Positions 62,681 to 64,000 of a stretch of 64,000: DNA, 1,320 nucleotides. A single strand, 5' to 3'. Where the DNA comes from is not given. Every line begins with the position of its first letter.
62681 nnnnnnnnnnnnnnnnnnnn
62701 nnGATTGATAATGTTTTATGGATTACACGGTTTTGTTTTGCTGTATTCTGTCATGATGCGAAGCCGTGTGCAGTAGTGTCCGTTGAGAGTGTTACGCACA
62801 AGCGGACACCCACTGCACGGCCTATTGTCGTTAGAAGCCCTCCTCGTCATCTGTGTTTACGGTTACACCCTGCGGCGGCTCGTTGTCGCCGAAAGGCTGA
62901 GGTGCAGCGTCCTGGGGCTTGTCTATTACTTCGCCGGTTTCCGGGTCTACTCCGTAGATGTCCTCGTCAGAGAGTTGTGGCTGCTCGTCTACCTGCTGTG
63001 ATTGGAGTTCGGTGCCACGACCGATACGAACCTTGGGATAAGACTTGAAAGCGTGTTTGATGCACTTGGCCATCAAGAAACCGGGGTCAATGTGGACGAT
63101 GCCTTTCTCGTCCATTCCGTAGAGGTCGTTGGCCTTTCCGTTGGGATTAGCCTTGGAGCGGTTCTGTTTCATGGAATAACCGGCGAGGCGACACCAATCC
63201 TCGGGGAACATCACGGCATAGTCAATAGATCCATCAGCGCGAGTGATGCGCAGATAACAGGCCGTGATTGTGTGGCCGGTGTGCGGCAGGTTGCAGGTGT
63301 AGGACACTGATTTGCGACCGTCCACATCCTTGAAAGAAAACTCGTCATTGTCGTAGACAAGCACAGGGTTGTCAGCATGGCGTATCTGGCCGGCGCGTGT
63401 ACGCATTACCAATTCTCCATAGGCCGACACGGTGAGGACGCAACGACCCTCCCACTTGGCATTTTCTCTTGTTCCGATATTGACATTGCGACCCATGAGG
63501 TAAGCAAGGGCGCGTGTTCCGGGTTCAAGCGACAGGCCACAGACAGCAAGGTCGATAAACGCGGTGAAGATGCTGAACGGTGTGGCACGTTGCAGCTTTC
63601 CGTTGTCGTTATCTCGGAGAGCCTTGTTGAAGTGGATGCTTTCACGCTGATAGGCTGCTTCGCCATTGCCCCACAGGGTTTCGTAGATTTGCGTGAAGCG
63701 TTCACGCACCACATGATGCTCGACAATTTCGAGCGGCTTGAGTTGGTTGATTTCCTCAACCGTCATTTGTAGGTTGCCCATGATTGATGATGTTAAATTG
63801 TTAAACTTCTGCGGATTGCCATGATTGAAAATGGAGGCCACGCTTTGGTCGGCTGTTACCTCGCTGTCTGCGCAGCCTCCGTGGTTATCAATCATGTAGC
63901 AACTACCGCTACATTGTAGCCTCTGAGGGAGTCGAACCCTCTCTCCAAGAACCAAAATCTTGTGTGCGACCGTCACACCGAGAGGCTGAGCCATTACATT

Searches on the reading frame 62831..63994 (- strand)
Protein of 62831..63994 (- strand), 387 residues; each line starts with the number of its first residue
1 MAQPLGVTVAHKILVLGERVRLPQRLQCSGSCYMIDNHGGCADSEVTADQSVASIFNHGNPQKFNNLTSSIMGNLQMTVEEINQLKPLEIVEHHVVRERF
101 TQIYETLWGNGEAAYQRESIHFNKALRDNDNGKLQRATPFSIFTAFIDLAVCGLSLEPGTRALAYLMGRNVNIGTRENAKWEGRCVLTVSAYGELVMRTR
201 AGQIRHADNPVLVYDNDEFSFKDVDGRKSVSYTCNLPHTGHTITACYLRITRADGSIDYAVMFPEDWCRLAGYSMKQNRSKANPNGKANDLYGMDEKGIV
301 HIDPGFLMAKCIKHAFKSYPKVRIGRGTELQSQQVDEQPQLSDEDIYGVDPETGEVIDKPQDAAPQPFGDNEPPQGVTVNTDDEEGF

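Call 29: search_protein_families(library=pfam, proteins=[window:62831-63994:-], max_evalue=0.01)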
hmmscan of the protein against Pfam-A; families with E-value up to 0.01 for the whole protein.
window:62831-63994:- (387 aa): 1 family
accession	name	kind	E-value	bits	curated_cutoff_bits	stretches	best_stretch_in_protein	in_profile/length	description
PF03837.19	RecT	-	7.2e-08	32.7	24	1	126-270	11-141/198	RecT family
